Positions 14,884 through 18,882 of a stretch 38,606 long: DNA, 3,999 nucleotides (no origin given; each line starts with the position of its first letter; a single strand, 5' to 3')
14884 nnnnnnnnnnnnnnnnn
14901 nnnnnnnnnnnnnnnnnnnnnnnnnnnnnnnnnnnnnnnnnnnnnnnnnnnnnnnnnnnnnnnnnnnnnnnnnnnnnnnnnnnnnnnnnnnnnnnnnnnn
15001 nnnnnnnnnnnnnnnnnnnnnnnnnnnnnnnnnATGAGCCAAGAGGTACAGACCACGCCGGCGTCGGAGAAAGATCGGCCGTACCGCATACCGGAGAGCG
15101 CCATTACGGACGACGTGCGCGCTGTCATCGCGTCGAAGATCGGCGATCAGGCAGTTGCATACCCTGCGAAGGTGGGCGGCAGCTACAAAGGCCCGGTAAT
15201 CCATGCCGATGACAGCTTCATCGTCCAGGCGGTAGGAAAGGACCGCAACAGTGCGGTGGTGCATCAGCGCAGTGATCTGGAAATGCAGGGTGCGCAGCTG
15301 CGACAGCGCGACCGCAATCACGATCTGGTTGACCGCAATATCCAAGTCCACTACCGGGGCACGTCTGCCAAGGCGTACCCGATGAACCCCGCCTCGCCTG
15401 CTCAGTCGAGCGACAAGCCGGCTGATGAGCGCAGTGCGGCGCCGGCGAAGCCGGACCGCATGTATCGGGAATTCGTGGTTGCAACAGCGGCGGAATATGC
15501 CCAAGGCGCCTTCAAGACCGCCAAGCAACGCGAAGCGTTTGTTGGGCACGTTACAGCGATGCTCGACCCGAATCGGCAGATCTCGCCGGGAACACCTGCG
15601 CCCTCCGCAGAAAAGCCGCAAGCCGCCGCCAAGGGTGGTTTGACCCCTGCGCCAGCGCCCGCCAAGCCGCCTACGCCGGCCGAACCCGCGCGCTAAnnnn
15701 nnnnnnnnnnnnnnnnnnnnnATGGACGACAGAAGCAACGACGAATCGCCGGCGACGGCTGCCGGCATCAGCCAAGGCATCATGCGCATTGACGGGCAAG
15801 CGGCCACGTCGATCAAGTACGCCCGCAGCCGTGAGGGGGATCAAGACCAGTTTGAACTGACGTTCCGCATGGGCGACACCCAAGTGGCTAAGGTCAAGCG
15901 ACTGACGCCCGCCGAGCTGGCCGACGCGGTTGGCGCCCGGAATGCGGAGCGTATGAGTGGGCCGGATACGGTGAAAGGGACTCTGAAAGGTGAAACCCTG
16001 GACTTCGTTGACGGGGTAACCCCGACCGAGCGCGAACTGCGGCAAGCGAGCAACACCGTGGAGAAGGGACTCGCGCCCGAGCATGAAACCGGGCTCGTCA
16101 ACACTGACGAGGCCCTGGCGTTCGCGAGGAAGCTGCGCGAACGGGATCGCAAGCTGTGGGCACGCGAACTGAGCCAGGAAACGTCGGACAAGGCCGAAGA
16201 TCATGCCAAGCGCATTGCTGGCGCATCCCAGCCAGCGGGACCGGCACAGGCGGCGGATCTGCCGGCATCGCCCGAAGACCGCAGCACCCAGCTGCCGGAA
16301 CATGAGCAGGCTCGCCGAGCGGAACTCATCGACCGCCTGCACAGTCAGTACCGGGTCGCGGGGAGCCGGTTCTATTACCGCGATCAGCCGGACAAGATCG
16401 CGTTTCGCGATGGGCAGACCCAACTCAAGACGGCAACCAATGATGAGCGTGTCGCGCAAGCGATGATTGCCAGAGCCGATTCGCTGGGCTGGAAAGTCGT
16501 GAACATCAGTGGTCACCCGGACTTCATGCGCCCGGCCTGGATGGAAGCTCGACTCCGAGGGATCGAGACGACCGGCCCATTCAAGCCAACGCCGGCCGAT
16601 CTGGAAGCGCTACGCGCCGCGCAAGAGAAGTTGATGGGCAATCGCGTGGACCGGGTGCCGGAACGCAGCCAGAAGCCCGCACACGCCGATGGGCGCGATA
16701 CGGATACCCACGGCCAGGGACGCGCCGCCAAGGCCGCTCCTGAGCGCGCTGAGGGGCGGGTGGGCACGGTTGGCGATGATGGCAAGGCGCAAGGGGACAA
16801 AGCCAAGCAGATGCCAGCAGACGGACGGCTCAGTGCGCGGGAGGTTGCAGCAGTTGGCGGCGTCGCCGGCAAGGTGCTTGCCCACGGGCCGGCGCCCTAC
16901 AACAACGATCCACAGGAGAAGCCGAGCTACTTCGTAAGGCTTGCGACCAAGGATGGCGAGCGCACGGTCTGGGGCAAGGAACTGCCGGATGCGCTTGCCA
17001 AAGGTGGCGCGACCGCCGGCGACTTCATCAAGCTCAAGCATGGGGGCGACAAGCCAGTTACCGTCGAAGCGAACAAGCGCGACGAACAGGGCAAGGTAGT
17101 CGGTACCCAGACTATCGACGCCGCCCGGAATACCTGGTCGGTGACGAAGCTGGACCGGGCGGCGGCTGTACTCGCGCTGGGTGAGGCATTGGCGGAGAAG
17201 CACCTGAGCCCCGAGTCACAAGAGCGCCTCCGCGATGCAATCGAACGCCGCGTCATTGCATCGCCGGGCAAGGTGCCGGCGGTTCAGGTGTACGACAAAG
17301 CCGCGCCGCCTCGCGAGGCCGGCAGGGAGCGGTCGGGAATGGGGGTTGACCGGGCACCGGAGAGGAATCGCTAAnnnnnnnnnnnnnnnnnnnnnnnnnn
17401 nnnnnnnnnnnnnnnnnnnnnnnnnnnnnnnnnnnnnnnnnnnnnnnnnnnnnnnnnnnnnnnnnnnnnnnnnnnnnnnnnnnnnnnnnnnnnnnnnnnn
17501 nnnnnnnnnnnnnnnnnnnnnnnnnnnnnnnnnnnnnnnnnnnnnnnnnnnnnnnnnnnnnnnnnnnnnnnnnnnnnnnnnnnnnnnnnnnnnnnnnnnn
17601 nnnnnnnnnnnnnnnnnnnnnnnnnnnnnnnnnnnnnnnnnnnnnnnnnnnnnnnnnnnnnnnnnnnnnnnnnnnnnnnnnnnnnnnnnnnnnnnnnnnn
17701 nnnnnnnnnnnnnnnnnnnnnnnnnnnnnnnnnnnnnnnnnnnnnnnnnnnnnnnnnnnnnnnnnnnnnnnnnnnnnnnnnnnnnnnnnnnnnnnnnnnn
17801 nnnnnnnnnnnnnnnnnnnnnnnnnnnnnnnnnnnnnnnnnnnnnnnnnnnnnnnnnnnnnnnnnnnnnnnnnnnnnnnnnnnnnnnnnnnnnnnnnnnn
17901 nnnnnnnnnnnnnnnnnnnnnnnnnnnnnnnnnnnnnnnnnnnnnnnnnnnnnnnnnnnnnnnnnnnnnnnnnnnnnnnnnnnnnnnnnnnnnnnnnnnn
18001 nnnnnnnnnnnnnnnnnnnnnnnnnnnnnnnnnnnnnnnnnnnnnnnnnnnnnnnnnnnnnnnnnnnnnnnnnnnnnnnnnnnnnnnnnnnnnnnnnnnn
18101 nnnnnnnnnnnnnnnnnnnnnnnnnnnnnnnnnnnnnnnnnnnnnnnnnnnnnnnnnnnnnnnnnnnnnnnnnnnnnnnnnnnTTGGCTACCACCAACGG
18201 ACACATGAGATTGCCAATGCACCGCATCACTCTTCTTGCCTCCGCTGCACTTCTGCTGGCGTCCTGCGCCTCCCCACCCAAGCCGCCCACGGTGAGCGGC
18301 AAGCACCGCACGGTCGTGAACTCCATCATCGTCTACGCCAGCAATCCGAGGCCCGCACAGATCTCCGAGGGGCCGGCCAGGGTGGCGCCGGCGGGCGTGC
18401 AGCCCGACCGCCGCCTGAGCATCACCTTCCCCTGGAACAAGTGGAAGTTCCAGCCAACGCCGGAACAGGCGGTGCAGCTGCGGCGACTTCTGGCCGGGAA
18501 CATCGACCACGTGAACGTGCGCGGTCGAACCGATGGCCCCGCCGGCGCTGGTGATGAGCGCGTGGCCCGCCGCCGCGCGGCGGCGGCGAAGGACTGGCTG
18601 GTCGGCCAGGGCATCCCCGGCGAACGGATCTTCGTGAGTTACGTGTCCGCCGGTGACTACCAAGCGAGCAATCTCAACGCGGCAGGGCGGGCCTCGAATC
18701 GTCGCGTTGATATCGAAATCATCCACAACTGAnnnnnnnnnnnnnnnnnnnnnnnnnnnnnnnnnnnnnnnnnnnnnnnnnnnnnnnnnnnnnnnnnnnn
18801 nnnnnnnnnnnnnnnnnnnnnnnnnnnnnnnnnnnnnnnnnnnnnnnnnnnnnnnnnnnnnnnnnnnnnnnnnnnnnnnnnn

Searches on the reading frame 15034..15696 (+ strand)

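Call 83: search_protein_families(library=pfam, proteins=[window:15034-15696:+], max_evalue=0.05)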
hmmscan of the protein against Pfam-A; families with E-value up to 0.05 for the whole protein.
window:15034-15696:+ (220 aa): 2 families
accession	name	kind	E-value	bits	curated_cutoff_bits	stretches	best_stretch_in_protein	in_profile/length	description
PF18790.7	KfrB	-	7.4e-09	35.9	25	1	50-113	1-51/54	KfrB Domain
PF02579.22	Nitro_FeMo-Co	-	0.028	15.1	26.3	0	9-42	35-68/94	Dinitrogenase iron-molybdenum cofactor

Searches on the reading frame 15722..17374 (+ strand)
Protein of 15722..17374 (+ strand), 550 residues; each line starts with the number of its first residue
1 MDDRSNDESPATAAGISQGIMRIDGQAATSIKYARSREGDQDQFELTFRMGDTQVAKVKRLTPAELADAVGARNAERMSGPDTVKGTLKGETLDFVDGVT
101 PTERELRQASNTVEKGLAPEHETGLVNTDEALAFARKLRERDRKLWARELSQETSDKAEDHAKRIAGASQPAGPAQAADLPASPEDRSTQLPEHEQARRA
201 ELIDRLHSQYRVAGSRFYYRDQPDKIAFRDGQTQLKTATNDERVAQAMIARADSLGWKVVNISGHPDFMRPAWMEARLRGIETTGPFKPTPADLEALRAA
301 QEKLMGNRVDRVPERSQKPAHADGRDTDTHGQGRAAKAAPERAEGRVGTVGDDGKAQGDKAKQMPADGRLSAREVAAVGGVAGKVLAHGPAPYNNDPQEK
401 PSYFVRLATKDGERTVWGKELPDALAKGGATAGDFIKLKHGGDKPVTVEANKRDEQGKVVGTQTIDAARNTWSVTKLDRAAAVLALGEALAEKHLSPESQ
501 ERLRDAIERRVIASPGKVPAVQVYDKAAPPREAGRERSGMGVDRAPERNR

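Call 6: search_protein_families(library=pfam, proteins=[window:15722-17374:+], max_evalue=0.01)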
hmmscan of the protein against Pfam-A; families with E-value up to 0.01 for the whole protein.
window:15722-17374:+ (550 aa): 1 family
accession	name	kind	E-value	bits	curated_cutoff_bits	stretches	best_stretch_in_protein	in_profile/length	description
PF18821.6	LPD7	-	6.6e-14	52.1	27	1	205-300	2-90/92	Large polyvalent protein-associated domain 7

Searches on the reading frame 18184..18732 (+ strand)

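Call 83: search_protein_families(library=pfam, proteins=[window:18184-18732:+], max_evalue=0.05)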
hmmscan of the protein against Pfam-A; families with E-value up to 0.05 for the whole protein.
window:18184-18732:+ (182 aa): 2 families
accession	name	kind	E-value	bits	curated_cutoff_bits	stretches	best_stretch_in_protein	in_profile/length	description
PF00691.25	OmpA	-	1.7e-06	28.7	27.2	1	90-173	10-98/98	OmpA family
PF08139.17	LPAM_1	-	0.0089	16.9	20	1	12-29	1-18/18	Prokaryotic membrane lipoprotein lipid attachment site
